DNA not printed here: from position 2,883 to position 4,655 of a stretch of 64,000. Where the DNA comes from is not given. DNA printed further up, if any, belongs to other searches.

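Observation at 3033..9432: Tandemly duplicated, uncharacterised two-gene module: polytopic membrane protein plus CxxCH beta-propeller lipoprotein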

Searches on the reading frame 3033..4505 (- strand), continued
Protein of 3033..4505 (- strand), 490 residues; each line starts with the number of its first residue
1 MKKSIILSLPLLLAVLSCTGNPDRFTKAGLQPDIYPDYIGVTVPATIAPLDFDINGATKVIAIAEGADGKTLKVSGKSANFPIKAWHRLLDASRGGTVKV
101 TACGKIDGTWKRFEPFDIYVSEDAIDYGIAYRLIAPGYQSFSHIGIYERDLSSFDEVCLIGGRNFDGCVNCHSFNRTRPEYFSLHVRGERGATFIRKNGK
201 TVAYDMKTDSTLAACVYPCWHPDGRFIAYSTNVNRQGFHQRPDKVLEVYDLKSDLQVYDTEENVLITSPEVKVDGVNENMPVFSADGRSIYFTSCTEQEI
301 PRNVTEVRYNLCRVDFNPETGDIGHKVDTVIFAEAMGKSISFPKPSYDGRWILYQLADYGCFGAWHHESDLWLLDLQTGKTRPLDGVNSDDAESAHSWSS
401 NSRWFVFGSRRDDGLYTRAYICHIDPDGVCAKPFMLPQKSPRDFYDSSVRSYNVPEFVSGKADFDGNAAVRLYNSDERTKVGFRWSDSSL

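Call 53: find_encoding_contigs(protein=P0355, flank=10000, max_places=2)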
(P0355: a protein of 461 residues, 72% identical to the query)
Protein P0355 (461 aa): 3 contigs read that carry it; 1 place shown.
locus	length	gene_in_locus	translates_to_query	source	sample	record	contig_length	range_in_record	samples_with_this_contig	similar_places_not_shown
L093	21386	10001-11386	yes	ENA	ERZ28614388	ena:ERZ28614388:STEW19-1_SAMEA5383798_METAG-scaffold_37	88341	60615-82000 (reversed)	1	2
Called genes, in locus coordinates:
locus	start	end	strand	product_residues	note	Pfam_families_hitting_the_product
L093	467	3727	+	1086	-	PF13620:CarboxypepD_reg, PF13715:CarbopepD_reg_2, PF07715:Plug, PF00593:TonB_dep_Rec_b-barrel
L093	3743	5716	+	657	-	PF14322:SusD-like_3, PF07980:SusD_RagB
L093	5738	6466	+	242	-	-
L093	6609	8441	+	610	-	PF19529:DUF6057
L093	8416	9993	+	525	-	PF26550:Tricorn_2nd (weak), PF07676:PD40 (faint)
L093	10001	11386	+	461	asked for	PF19529:DUF6057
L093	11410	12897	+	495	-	PF07676:PD40 (faint), PF26550:Tricorn_2nd (faint)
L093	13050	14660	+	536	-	PF19190:BACON_2, PF13004:BACON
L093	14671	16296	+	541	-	PF07603:Lcl_C (faint)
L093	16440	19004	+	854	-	PF00933:Glyco_hydro_3, PF01915:Glyco_hydro_3_C, PF07691:PA14, PF14310:Fn3-like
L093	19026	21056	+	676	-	PF03629:SASA, PF00756:Esterase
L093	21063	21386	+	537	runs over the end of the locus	PF04616:Glyco_hydro_43, PF17851:GH43_C2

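Call 62: search_protein_families(library=pfam, proteins=[L046:4869-8612:+, L010:1157-4909:-, L014:3149-7024:+, L044:9777-13370:-, L078:16921-21144:+, L075:14108-17584:+, L013:3869-7342:-, L038:12679-15645:+], max_evalue=0.00001)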
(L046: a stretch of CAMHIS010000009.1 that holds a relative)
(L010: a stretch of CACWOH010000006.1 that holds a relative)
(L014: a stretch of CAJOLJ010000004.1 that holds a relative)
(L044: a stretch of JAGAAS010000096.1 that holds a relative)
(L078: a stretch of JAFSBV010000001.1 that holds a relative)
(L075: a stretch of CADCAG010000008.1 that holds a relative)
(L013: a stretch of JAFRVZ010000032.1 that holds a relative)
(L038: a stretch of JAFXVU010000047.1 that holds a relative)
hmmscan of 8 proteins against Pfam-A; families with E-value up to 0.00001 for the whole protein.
L046:4869-8612:+ (1248 aa): 5 families
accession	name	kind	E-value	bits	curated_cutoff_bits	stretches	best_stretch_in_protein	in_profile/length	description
PF25120.1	DUF7814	-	7.9e-64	215.9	27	1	239-457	2-228/228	Domain of unknown function (DUF7814)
PF23653.1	DUF7149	-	1.1e-56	192.5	27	1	6-234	2-236/239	Domain of unknown function (DUF7149)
PF07669.17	Eco57I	-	3.2e-35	122.2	25.3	1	631-879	1-171/171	Eco57I restriction-modification methylase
PF12950.13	TaqI_C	-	1.5e-09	38.6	26.5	1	1099-1198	14-118/118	TaqI-like C-terminal specificity domain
PF02384.22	N6_Mtase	-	3.2e-06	27.2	20.4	0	782-895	123-234/311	N-6 DNA Methylase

L010:1157-4909:- (1251 aa): 2 families
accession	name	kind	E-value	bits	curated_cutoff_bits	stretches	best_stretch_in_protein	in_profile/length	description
PF17167.11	Glyco_hydro_94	-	8e-149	496.3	27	1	765-1190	1-420/420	Glycosyl hydrolase 94 superfamily, catalytic domain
PF06165.18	GH94_b-supersand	-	4.8e-85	285.5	23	1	478-721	1-251/251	Glycosyl hydrolase 94, supersandwich domain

L014:3149-7024:+ (1292 aa): 7 families
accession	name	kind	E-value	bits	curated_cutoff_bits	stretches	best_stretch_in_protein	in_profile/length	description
PF07494.17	Reg_prop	-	7.8e-23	78.1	20.4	0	532-550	5-23/24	Two component regulator propeller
PF00072.30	Response_reg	-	6.5e-21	75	30.2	1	1048-1157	1-109/111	Response regulator receiver domain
PF02518.31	HATPase_c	-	2e-20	73.7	26.4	1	892-1004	2-109/111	Histidine kinase-, DNA gyrase B-, and HSP90-like ATPase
PF12833.13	HTH_18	-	1e-18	67.8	33.6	1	1217-1292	3-78/80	Helix-turn-helix domain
PF00165.29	HTH_AraC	-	3.4e-12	46.6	26.6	1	1260-1291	10-40/42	Bacterial regulatory helix-turn-helix proteins, AraC family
PF00512.31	HisKA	-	6.2e-12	45.8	26.9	1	782-843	4-64/66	His Kinase A (phospho-acceptor) domain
PF07495.19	Y_Y_Y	-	6.3e-12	45.7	26.6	1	662-711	2-51/65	Y_Y_Y domain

L044:9777-13370:- (1198 aa): 0 families

L078:16921-21144:+ (1408 aa): 10 families
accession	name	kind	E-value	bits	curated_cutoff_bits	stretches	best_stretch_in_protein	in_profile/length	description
PF07494.17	Reg_prop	-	1.6e-40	132.3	20.4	0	69-90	1-22/24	Two component regulator propeller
PF00072.30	Response_reg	-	5.6e-23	81.7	30.2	1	1148-1258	1-110/111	Response regulator receiver domain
PF12833.13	HTH_18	-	3.4e-20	72.6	33.6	1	1314-1391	1-78/80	Helix-turn-helix domain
PF02518.31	HATPase_c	-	7.7e-17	62.2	26.4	1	978-1091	5-108/111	Histidine kinase-, DNA gyrase B-, and HSP90-like ATPase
PF07495.19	Y_Y_Y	-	4.1e-15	55.9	26.6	1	753-817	2-65/65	Y_Y_Y domain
PF16819.11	DUF5074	-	3.4e-14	53.1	27.2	0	133-275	113-244/353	Domain of unknown function (DUF5074)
PF00165.29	HTH_AraC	-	3.7e-14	52.9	26.6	1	1306-1342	6-42/42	Bacterial regulatory helix-turn-helix proteins, AraC family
PF00512.31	HisKA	-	8.3e-14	51.8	26.9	1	864-928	2-66/66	His Kinase A (phospho-acceptor) domain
PF24807.1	WD40_CDC20-Fz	-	6e-08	32.8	200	0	490-568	51-128/292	CDC20/Fizzy WD40 domain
PF08450.18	SGL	-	1e-06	29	26.3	0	461-613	15-164/246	SMP-30/Gluconolactonase/LRE-like region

L075:14108-17584:+ (1159 aa): 6 families
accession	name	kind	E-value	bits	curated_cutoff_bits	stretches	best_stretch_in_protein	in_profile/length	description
PF00270.35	DEAD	-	1.2e-23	84.1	26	1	582-743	1-164/167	DEAD/DEAH box helicase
PF03461.20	TRCF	-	2e-23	83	25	1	1016-1107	2-93/95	TRCF domain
PF00271.37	Helicase_C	-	1.1e-22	80.8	23.5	1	779-886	7-109/110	Helicase conserved C-terminal domain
PF17757.6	UvrB_inter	-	1.9e-21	76.4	22.9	1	160-245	2-88/91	UvrB interaction domain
PF02559.22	CarD_TRCF_RID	-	5.5e-14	52.4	23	1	456-511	1-56/57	CarD-like/TRCF RID domain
PF04851.21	ResIII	-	6.6e-09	36.3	22.5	1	582-738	5-162/164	Type III restriction enzyme, res subunit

L013:3869-7342:- (1158 aa): 3 families
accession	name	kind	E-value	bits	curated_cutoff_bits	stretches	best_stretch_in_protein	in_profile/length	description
PF00476.26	DNA_pol_A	-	1.3e-156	521.8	34.3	1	777-1156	2-381/381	DNA polymerase family A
PF02739.22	5_3_exonuc_N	-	6.2e-51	172.8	34.3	1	274-442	1-164/164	5'-3' exonuclease, N-terminal resolvase-like domain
PF01367.25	5_3_exonuc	-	2.4e-26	92.5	40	1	445-534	2-92/97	5'-3' exonuclease, C-terminal SAM fold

L038:12679-15645:+ (989 aa): 4 families
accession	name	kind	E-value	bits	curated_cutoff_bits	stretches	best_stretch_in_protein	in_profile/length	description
PF01055.32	Glyco_hydro_31_2nd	-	3e-91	306.6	23.5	1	432-782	2-328/328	Glycosyl hydrolases family 31 TIM-barrel domain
PF21365.3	Glyco_hydro_31_3rd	-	2.6e-27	95.6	24.4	1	791-877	2-87/87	Glycosyl hydrolase family 31 C-terminal domain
PF17137.9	DUF5110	-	3e-21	75.7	27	1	895-961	3-70/71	Domain of unknown function (DUF5110)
PF13802.12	Gal_mutarotas_2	-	3.8e-19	70.1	27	1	58-228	2-181/184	Glycosyl hydrolase 31 N-terminal galactose mutarotase-like domain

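Call 71: search_protein_families(library=pfam, proteins=[L041:1015-2169:+, L004:3190-4188:+, L045:3829-5172:+, L001:13765-14712:+, L012:4701-7499:-, L023:2071-4410:+, L044:8632-9888:+, L003:1363-3060:+, L067:11382-13133:+, L074:13454-15367:-], max_evalue=0.0001)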
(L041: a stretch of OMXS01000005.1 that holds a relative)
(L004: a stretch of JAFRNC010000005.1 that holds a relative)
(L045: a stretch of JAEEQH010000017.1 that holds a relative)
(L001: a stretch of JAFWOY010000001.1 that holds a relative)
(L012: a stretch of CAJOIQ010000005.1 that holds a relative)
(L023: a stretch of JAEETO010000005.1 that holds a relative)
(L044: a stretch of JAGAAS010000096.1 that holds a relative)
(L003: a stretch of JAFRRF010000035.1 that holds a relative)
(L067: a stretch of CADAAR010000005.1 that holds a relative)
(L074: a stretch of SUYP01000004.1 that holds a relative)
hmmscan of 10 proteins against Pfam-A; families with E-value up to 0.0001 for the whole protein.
L041:1015-2169:+ (385 aa): 0 families

L004:3190-4188:+ (333 aa): 3 families
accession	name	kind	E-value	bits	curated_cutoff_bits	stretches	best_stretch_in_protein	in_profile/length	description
PF17127.10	DUF5106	-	1.8e-12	48.4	28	1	97-178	60-141/151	Domain of unknown function (DUF5106)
PF13098.12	Thioredoxin_2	-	5.8e-08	33.5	27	1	221-316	6-88/104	Thioredoxin-like domain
PF13905.12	Thioredoxin_8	-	1.3e-07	32.2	27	1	223-315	4-94/94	Thioredoxin-like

L045:3829-5172:+ (448 aa): 0 families

L001:13765-14712:+ (316 aa): 1 family
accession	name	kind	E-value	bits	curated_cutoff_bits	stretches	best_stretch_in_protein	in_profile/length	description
PF00480.26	ROK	-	3.7e-40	138.7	22.9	1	42-314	2-290/294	ROK family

L012:4701-7499:- (933 aa): 3 families
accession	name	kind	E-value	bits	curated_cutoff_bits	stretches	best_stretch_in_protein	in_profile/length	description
PF02065.24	Melibiase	-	8.7e-116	387.1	27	1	483-830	1-347/347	Melibiase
PF16875.11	Glyco_hydro_36N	-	1e-51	176.3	27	1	247-479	1-253/253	Glycosyl hydrolase family 36 N-terminal domain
PF16874.11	Glyco_hydro_36C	-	3.6e-14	53.4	27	1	846-930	4-77/77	Glycosyl hydrolase family 36 C-terminal domain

L023:2071-4410:+ (780 aa): 2 families
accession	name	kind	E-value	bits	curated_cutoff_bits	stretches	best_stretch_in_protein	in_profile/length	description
PF07971.18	Glyco_hydro_92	-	2e-167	558.3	24.6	1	293-756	1-463/464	Glycosyl hydrolase family 92 catalytic domain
PF17678.7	Glyco_hydro_92N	-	5.3e-75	252.7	34.5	1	29-287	1-236/236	Glycosyl hydrolase family 92 N-terminal domain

L044:8632-9888:+ (419 aa): 0 families

L003:1363-3060:+ (566 aa): 0 families

L067:11382-13133:+ (584 aa): 1 family
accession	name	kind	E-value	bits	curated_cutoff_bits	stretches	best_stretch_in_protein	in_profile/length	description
PF07603.17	Lcl_C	-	5.3e-07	30.4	34.9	0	480-582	36-116/117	Lcl C-terminal domain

L074:13454-15367:- (638 aa): 3 families
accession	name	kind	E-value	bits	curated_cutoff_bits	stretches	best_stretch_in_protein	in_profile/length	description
PF18120.7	DUF5597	-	6.9e-30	104.4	23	1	458-621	3-133/133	Domain of unknown function (DUF5597)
PF02449.21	Glyco_hydro_42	-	2e-12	47.6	21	1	124-277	10-156/376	Beta-galactosidase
PF01301.25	Glyco_hydro_35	-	1.7e-11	44.7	27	1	101-281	2-173/319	Glycosyl hydrolases family 35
